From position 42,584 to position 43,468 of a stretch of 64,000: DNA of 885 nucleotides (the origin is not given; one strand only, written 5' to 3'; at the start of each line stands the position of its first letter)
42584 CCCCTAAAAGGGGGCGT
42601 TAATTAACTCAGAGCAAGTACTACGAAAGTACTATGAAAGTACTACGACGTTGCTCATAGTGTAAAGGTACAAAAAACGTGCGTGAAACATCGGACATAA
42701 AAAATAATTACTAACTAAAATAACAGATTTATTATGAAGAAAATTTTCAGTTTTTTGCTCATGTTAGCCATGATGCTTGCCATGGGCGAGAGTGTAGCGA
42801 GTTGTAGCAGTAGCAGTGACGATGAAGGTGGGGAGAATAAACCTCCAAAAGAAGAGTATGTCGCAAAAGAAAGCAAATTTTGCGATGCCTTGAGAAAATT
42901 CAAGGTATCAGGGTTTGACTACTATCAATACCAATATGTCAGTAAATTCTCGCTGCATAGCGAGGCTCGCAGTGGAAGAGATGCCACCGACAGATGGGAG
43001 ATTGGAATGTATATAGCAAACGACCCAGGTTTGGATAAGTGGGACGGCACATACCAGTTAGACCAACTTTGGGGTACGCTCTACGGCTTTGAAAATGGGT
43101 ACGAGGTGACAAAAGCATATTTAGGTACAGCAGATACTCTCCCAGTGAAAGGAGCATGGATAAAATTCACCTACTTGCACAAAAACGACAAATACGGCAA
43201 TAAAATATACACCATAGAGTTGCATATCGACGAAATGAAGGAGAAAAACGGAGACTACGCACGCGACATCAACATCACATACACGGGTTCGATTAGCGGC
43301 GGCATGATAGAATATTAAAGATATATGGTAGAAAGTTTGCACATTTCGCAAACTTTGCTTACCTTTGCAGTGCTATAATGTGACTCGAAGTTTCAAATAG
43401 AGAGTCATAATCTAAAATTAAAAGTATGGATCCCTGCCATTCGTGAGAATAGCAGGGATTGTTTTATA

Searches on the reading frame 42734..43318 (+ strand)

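Call 37: search_protein_families(library=ncbifam, proteins=[window:42734-43318:+], max_evalue=0.01)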
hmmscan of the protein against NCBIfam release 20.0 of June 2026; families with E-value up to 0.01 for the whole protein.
window:42734-43318:+ (194 aa): 1 family
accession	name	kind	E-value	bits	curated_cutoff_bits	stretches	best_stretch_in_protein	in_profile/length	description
NF041428.1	TrsH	subfamily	0.0045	17.1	150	0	1-69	1-62/149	TrsH/TraH family protein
